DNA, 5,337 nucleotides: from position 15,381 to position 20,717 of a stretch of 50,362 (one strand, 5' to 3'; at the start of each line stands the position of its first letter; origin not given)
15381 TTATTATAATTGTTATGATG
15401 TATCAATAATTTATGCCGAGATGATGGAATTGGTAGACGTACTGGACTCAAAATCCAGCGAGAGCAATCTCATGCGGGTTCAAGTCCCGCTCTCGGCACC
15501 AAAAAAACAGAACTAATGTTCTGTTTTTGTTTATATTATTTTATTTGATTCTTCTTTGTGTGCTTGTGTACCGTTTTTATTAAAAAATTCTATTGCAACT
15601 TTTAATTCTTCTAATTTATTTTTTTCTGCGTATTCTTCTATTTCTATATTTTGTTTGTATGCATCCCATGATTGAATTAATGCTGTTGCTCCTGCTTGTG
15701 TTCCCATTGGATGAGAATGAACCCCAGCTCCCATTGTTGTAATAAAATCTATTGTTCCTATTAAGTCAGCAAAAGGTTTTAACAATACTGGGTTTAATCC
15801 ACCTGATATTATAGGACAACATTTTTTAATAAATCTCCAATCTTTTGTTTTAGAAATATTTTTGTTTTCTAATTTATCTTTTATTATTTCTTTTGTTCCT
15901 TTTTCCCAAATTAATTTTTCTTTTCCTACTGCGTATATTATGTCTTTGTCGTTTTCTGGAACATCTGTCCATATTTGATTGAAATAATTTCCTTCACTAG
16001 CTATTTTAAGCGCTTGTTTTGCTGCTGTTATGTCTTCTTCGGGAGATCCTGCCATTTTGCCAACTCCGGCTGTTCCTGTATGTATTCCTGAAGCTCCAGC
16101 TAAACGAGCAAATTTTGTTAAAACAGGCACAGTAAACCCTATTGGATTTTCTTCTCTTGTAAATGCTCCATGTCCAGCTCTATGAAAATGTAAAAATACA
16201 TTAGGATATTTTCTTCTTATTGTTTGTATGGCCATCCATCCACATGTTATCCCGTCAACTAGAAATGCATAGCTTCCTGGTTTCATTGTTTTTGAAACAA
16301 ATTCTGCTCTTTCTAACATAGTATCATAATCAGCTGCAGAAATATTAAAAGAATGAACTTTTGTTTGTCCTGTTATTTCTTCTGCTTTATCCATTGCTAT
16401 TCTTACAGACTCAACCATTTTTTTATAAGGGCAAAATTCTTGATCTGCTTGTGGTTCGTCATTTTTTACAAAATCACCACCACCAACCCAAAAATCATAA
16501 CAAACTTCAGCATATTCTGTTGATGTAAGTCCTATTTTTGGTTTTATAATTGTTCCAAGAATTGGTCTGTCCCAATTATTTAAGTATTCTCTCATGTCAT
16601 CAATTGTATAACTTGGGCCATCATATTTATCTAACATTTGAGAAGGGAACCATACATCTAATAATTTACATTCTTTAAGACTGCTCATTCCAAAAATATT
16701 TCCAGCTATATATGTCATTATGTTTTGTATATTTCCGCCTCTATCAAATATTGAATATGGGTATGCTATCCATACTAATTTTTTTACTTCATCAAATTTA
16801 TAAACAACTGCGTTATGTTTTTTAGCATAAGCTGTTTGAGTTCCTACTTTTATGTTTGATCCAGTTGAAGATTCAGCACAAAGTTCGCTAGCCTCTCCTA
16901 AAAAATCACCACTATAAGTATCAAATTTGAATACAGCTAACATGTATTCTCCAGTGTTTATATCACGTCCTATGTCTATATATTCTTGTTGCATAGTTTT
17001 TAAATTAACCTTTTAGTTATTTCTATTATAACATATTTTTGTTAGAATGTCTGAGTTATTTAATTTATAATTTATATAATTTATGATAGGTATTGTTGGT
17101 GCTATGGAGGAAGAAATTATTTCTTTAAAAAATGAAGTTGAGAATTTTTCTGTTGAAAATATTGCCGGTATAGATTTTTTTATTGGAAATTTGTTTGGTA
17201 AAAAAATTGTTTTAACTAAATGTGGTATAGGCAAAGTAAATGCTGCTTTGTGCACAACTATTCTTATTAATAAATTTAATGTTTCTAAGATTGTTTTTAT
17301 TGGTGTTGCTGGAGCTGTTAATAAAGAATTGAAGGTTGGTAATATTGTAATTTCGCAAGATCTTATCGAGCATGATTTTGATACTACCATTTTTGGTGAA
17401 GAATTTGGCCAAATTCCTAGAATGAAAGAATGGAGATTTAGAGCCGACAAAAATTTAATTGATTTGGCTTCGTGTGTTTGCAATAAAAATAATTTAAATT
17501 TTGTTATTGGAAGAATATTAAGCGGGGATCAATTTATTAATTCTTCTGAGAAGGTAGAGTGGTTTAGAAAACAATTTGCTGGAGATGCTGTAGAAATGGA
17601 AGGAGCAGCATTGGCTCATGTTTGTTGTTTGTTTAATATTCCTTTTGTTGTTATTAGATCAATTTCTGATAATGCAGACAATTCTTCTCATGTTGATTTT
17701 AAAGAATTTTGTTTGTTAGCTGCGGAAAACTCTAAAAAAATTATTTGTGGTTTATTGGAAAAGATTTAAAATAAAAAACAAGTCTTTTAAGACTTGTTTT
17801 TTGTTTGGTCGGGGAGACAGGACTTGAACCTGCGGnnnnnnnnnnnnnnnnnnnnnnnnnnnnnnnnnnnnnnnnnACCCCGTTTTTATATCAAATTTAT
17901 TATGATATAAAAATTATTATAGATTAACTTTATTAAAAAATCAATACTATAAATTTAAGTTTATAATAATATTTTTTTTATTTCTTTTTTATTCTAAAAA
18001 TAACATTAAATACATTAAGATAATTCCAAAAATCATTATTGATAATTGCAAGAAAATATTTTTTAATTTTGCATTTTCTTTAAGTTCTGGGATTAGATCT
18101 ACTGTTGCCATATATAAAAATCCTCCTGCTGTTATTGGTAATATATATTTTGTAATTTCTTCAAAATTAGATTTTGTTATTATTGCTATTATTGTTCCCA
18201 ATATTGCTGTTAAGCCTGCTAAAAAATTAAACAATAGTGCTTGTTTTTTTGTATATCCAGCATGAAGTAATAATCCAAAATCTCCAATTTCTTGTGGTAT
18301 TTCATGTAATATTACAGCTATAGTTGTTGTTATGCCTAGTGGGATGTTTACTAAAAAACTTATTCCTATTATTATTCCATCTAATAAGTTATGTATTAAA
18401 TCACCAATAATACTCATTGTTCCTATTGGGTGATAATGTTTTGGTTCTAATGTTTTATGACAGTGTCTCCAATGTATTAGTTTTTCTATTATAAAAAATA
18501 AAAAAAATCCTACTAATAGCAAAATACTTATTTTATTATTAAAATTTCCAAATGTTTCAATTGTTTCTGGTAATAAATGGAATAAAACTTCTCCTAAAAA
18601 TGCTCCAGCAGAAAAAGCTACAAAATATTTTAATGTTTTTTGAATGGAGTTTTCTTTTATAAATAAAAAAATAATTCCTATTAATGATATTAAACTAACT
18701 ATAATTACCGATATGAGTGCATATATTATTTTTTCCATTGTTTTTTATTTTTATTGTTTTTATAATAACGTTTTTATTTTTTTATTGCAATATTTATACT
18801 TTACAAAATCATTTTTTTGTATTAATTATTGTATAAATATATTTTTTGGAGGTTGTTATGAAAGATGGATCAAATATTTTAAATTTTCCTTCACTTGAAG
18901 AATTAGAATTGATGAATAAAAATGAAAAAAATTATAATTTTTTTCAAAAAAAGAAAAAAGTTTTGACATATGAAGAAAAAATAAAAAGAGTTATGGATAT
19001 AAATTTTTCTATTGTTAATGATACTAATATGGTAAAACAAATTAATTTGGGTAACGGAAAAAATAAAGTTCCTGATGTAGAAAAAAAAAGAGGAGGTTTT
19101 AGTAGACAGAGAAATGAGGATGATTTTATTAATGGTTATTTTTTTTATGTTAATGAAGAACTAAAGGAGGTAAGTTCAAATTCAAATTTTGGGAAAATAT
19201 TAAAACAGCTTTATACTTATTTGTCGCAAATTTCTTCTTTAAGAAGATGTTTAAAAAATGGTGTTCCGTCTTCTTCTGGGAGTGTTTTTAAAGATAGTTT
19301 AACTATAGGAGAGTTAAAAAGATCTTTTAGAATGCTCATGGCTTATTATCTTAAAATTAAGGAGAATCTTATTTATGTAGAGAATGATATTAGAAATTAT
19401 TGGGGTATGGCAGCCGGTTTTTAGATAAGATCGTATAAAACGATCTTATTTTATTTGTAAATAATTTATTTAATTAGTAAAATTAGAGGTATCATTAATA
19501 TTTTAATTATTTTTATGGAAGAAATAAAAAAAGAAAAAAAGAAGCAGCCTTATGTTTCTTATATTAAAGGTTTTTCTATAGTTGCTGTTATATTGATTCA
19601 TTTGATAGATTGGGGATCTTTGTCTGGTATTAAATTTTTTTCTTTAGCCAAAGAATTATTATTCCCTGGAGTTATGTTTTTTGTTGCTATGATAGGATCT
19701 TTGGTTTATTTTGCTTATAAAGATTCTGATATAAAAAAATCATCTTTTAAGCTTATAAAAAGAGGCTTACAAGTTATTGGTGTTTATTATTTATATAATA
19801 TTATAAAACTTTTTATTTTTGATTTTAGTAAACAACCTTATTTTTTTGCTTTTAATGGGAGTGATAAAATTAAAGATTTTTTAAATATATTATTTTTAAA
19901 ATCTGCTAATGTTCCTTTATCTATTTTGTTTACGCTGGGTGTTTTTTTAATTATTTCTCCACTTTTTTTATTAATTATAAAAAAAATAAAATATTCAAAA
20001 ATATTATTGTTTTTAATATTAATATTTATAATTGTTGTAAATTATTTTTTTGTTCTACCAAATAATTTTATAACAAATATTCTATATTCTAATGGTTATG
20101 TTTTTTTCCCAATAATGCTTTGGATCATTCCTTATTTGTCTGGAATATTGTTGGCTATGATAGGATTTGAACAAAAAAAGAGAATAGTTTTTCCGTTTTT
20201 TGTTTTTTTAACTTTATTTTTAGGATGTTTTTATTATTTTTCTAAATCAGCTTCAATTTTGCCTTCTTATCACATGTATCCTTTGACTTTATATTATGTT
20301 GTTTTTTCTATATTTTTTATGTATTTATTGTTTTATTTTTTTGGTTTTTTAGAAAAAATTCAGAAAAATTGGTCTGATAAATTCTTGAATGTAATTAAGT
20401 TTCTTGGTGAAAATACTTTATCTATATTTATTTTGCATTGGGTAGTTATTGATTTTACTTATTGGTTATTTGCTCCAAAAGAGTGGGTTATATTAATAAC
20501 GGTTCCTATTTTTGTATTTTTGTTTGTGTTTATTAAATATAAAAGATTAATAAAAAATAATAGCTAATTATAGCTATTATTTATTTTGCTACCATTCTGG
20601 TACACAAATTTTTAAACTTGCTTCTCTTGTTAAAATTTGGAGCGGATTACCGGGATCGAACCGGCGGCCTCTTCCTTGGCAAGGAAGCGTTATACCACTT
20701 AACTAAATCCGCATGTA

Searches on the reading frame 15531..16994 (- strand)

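Call 63: search_protein_families(library=pfam, proteins=[window:15531-16994:-])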
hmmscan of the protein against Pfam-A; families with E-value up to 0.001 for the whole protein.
window:15531-16994:- (487 aa): 2 families
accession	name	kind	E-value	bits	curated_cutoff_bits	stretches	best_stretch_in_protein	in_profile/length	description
PF00016.26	RuBisCO_large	-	6.6e-89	298.5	30.1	2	131-346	2-220/299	Ribulose bisphosphate carboxylase large chain, catalytic domain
PF02788.21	RuBisCO_large_N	-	5.8e-23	81.8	20.7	1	16-120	12-120/120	Ribulose bisphosphate carboxylase large chain, N-terminal domain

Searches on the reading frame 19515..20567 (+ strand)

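Call 63: search_protein_families(library=pfam, proteins=[window:19515-20567:+])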
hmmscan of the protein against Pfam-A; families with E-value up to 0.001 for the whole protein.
window:19515-20567:+ (350 aa): 1 family
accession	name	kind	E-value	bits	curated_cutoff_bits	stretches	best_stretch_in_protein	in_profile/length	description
PF01757.29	Acyl_transf_3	-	3.6e-16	59.6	31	1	13-339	3-316/326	Acyltransferase domain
